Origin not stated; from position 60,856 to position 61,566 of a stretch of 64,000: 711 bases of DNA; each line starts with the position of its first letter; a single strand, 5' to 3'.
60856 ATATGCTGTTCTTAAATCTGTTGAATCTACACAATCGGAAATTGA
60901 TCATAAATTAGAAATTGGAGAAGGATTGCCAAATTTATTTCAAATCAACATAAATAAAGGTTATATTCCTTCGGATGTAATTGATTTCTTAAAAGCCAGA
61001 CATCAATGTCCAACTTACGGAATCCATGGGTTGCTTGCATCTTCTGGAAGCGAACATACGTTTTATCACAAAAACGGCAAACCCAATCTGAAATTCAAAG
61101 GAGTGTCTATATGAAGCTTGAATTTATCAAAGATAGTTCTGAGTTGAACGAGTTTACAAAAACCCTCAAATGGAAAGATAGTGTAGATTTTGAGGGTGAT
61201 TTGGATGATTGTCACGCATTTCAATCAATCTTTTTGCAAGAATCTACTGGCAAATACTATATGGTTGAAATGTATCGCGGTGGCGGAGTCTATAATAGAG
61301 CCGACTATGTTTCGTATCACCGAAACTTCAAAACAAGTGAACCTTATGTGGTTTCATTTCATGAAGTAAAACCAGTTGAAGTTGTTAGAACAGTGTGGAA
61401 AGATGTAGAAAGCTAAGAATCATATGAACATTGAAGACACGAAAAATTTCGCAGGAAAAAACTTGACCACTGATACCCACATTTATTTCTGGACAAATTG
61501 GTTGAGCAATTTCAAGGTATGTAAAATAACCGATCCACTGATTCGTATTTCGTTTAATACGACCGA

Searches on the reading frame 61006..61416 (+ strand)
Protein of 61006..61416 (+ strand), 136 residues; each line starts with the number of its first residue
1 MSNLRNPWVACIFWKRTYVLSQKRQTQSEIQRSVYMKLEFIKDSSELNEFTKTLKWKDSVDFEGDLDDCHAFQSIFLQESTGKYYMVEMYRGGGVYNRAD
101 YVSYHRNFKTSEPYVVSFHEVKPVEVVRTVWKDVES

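Call 3: search_protein_families(library=pfam, proteins=[window:61006-61416:+], max_evalue=0.01)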
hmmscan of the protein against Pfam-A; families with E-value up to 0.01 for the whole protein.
window:61006-61416:+ (136 aa): 0 families

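Call 4: search_protein_families(library=phrogs, proteins=[window:61006-61416:+], max_evalue=0.001)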
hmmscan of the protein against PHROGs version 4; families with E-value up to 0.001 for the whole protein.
window:61006-61416:+ (136 aa): 0 families

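Call 21: search_protein_families(library=padloc, proteins=[window:61006-61416:+], max_evalue=0.01)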
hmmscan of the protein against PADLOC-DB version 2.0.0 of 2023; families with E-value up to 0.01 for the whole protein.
window:61006-61416:+ (136 aa): 0 families

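Call 22: search_protein_families(library=ncbifam, proteins=[window:61006-61416:+], max_evalue=0.001)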
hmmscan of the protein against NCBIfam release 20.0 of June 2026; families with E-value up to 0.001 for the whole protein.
window:61006-61416:+ (136 aa): 0 families
